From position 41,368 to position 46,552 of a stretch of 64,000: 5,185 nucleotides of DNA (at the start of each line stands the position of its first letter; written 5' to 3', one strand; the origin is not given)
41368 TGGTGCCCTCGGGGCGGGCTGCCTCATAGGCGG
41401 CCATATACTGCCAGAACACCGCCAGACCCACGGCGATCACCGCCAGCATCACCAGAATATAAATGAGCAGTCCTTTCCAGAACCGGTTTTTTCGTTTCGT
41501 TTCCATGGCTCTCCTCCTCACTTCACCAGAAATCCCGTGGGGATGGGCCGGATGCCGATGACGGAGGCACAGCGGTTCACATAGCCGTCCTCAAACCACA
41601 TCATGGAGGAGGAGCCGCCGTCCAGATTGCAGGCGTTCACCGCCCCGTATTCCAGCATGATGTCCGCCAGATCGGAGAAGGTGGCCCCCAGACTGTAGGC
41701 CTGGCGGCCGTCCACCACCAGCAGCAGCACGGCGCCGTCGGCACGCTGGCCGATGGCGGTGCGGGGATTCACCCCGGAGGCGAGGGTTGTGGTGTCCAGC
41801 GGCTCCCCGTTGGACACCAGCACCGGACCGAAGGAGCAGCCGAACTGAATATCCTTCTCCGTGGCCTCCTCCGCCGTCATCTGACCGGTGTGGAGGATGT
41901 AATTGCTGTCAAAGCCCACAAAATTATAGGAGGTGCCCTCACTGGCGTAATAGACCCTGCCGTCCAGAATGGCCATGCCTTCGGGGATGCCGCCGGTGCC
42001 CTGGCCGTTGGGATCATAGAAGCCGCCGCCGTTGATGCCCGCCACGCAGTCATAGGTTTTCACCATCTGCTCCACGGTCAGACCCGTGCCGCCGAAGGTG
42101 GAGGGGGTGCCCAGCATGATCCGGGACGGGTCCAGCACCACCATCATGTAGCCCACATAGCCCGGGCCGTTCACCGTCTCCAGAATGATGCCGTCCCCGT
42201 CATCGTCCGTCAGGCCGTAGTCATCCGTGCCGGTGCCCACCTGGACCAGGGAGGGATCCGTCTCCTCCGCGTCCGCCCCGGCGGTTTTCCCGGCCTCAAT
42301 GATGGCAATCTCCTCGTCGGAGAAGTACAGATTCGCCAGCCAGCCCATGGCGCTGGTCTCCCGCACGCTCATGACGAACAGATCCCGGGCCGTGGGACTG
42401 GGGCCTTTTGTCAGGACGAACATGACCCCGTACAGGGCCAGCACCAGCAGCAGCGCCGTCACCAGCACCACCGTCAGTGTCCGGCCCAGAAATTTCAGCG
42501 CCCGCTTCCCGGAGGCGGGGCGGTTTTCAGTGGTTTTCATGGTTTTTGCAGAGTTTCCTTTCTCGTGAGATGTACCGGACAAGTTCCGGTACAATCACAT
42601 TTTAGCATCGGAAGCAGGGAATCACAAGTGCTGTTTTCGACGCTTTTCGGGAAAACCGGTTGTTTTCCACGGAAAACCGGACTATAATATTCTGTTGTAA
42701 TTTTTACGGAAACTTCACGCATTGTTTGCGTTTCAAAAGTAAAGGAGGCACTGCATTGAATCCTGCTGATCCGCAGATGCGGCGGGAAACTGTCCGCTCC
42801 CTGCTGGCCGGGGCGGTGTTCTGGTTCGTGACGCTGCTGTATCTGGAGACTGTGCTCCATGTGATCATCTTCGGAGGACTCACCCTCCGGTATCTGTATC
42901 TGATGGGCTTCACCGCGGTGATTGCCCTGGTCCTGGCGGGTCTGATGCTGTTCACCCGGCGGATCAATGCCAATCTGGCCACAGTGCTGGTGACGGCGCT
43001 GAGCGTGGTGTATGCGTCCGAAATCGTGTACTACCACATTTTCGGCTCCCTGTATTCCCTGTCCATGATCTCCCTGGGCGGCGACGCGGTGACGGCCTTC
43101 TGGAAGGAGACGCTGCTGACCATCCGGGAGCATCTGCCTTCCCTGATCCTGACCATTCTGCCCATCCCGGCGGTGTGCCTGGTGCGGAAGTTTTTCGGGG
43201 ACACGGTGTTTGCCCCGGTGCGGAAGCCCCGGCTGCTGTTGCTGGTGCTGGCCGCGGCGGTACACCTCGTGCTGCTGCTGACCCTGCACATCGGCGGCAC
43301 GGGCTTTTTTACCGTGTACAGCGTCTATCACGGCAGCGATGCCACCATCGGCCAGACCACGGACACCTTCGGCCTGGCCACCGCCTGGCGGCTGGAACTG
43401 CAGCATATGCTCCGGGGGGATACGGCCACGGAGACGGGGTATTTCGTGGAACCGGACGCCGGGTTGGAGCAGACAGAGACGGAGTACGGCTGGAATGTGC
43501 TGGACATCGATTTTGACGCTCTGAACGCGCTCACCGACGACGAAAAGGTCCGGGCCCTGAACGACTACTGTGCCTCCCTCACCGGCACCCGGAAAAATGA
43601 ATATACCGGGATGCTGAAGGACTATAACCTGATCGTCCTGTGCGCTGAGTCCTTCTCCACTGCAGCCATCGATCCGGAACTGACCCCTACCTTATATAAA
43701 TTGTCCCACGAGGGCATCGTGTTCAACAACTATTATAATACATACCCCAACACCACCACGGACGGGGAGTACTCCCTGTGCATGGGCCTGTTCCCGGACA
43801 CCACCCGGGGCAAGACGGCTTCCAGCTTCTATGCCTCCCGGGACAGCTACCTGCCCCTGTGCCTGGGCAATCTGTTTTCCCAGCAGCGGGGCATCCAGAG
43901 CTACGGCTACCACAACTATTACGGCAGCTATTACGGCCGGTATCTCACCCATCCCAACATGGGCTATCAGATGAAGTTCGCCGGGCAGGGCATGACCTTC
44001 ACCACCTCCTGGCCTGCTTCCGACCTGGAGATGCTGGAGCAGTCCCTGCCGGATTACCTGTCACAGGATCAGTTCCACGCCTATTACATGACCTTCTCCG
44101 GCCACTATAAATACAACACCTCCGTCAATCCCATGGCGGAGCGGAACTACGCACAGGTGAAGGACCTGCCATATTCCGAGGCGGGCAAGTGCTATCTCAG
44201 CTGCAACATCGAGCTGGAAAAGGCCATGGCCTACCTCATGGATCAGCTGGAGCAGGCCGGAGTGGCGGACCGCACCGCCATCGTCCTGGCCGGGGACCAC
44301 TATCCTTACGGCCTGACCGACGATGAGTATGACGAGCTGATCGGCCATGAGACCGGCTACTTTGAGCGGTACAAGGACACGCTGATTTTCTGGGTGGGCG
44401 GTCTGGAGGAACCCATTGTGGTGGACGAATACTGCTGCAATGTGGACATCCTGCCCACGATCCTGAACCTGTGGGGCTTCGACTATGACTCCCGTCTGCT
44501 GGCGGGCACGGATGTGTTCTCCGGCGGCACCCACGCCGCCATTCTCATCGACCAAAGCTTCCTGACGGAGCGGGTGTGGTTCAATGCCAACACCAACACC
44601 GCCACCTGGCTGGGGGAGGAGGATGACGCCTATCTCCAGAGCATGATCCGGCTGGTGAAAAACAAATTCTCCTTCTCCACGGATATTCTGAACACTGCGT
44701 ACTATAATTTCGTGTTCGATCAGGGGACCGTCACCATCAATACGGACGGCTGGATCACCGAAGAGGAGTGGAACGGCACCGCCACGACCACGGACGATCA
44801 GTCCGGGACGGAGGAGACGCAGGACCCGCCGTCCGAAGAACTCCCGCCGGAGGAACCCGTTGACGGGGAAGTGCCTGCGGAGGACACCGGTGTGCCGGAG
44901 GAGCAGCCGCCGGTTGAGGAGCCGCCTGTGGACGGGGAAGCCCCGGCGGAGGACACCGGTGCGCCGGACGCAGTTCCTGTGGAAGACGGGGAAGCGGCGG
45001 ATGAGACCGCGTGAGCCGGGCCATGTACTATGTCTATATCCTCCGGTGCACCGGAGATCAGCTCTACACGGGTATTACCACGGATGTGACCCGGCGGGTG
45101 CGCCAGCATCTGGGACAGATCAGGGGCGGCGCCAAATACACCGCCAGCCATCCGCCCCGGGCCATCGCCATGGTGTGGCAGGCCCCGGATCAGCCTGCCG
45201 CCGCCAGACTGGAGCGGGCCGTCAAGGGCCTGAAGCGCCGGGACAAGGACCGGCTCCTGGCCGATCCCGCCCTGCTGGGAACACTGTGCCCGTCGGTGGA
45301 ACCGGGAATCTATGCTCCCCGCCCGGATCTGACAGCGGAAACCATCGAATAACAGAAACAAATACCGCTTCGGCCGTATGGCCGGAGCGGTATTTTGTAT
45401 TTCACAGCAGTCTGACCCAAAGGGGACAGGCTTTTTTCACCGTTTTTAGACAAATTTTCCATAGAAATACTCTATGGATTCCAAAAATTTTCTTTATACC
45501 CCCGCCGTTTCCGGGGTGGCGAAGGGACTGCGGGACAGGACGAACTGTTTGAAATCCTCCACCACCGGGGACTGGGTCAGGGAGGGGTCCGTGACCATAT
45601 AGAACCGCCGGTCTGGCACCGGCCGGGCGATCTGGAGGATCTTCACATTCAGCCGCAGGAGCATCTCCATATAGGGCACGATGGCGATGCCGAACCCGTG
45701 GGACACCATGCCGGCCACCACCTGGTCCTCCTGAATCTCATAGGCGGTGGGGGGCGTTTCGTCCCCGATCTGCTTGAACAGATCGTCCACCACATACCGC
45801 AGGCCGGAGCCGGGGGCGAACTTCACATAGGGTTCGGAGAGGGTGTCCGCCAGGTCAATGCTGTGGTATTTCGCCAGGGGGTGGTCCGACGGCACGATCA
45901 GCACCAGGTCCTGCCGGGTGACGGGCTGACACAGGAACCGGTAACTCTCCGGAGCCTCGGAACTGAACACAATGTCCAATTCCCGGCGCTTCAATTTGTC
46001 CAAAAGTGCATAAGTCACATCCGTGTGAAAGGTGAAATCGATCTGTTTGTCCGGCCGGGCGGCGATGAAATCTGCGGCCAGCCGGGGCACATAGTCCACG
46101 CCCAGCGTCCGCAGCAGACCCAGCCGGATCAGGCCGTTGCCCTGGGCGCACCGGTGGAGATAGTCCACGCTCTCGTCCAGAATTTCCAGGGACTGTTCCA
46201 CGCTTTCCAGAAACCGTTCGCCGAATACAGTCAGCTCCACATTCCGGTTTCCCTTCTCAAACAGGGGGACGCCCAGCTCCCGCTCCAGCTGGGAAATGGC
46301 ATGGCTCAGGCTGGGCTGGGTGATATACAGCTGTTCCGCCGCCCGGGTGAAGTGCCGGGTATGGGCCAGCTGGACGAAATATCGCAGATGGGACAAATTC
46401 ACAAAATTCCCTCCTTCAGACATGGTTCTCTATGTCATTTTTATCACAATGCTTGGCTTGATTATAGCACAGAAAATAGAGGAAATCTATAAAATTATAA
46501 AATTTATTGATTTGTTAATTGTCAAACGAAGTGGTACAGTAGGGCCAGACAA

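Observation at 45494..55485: qsu-like quinate/shikimate locus in a likely anaerobe, with enoate reductases where aerobes have ring-cleavage genes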

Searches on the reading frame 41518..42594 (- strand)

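Call 79: search_protein_families(library=pfam, proteins=[window:41518-42594:-], max_evalue=0.0001)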
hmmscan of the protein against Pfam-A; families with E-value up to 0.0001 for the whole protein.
window:41518-42594:- (358 aa): 1 family
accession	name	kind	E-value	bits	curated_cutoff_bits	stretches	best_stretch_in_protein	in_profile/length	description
PF09992.14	NAGPA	-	3.6e-41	141.6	25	1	182-357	2-168/169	Phosphodiester glycosidase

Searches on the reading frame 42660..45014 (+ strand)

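Call 79: search_protein_families(library=pfam, proteins=[window:42660-45014:+], max_evalue=0.0001)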
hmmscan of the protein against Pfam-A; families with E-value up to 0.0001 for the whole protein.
window:42660-45014:+ (784 aa): 2 families
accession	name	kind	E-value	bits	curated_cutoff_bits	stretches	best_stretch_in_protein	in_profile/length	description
PF00884.28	Sulfatase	-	6.5e-19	68.8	25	1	323-606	2-300/301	Sulfatase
PF01663.27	Phosphodiest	-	1.7e-06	28.3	23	0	324-382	1-60/342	Type I phosphodiesterase / nucleotide pyrophosphatase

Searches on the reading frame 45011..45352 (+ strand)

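Call 79: search_protein_families(library=pfam, proteins=[window:45011-45352:+], max_evalue=0.0001)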
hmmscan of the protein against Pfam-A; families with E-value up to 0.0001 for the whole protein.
window:45011-45352:+ (113 aa): 1 family
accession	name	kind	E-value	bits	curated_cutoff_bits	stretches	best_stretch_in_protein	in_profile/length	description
PF01541.30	GIY-YIG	-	3.6e-12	46.9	22.6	1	5-77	1-74/78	GIY-YIG catalytic domain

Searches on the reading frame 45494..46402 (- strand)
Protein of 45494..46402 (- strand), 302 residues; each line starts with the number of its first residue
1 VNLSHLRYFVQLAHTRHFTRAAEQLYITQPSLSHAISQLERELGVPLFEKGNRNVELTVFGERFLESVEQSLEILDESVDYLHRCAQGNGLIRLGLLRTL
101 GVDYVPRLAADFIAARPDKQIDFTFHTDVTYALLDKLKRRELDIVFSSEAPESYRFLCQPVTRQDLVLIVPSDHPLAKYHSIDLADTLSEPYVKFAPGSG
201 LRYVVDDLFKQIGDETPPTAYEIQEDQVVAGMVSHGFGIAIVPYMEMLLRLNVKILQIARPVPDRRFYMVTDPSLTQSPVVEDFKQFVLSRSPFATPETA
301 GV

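Call 3: search_protein_families(library=pfam, proteins=[window:45494-46402:-])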
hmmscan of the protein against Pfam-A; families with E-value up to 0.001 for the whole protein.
window:45494-46402:- (302 aa): 2 families
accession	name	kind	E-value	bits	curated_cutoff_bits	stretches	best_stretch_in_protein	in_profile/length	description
PF03466.25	LysR_substrate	-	1.6e-36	126.1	28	1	88-290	4-206/209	LysR substrate binding domain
PF00126.33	HTH_1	-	1.9e-23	82.6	26.6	1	3-62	1-60/60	Bacterial regulatory helix-turn-helix protein, lysR family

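Call 4: search_protein_families(library=ncbifam, proteins=[window:45494-46402:-])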
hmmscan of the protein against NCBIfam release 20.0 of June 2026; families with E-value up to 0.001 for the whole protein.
window:45494-46402:- (302 aa): 55 families (the best 25 are shown)
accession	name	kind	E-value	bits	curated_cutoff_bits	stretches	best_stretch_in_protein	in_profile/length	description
NF045775.1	acetoin_reg_AlsR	exception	2.2e-46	158.7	430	1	1-258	1-259/290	acetoin biosynthesis transcriptional regulator AlsR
NF053705.1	TransRegGltCGpos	equivalog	1e-45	156.2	350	1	1-289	1-290/300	glutamate biosynthesis transcriptional regulator GltC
NF007385.0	PRK09906.1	equivalog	1.1e-38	133.1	356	1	1-285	1-284/296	DNA-binding transcriptional regulator HcaR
NF040786.1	LysR_Sec_metab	equivalog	4.9e-38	130.8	250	1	1-290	1-296/298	selenium metabolism-associated LysR family transcriptional regulator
NF047520.1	trans_act_CidR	equivalog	7.1e-35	120.6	415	1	1-261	1-261/292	cidABC operon transcriptional activator CidR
NF007439.0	PRK09986.1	equivalog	1e-34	120.2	290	1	2-247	8-255/296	LysR family transcriptional regulator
TIGR03339.1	phn_lysR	subfamily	3.5e-32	111.8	341.1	1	6-284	2-275/279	aminoethylphosphonate catabolism associated LysR family transcriptional regulator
NF008416.0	PRK11242.1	equivalog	5.1e-32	111.4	277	1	1-290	1-289/300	transcriptional regulator CynR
TIGR02424.1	TF_pcaQ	equivalog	1.4e-31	109.5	303.8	1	3-223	5-226/300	pca operon transcription factor PcaQ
NF008361.0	PRK11151.1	equivalog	8.8e-30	104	329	1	1-284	1-282/305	DNA-binding transcriptional regulator OxyR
NF045990.1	TransRegCbbRRhodb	equivalog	5.4e-29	101.2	450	1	2-290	7-298/304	LysR family regulator CbbR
NF040709.1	benzoate_BenM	exception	8.3e-26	91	600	1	1-246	1-247/299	benzoate utilization transcription regulator BenM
NF008722.0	PRK11716.1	equivalog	3e-25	88.8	246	1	1-284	1-286/293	HTH-type transcriptional activator IlvY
NF040710.1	benzoate_CatM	exception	1e-24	87.4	580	1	1-248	1-249/293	cis,cis-muconate-binding transcription regulator CatM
NF052633.1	LysR_TF_PsrA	exception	9.2e-24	83.9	540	1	2-287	6-291/297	L-proline-binding transcription factor PsrA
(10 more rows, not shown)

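Call 45: search_solved_structures(query=window:45494-46402:-, max_evalue=1e-10)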
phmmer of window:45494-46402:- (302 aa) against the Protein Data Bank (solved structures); distinct sequences matched with E-value up to 1e-10: 25.
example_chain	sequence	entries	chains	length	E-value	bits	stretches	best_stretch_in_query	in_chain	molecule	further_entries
5ted_B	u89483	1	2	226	4.5e-35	124.4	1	89-290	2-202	Lmo0488 protein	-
5y2v_A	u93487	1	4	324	1.6e-27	99.6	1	3-289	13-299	Rubisco operon transcriptional regulator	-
7w06_A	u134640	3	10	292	3.9e-27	98.4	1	1-284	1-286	Transcriptional regulator, LysR family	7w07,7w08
4x6g_A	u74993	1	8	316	1.5e-25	93.2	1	1-247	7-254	OxyR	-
3k1n_A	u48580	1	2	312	4e-25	91.7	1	1-258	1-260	HTH-type transcriptional regulator benM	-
2h99_A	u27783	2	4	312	4.8e-25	91.5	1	1-258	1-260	HTH-type transcriptional regulator benM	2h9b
3k1m_A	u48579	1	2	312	5.4e-25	91.3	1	1-258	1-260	HTH-type transcriptional regulator benM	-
3k1p_A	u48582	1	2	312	1.4e-24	89.9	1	1-258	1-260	HTH-type transcriptional regulator benM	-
2h98_A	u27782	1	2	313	3.2e-21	78.9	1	1-254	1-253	HTH-type transcriptional regulator catM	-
6g4r_B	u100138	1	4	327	6.7e-18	68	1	3-245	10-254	Hydrogen peroxide-inducible genes activator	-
6g1d_C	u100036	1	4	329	6.9e-18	68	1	3-245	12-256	Hydrogen peroxide-inducible genes activator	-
8h3v_S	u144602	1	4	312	8.2e-18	67.7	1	1-293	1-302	NtcB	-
3fzv_A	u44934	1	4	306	2.2e-17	66.4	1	3-242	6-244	Probable transcriptional regulator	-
6m5f_A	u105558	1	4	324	2.6e-17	66.1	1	3-242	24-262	Probable transcriptional regulator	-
6g1b_B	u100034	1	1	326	2.9e-17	65.9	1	3-211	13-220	Hydrogen peroxide-inducible genes activator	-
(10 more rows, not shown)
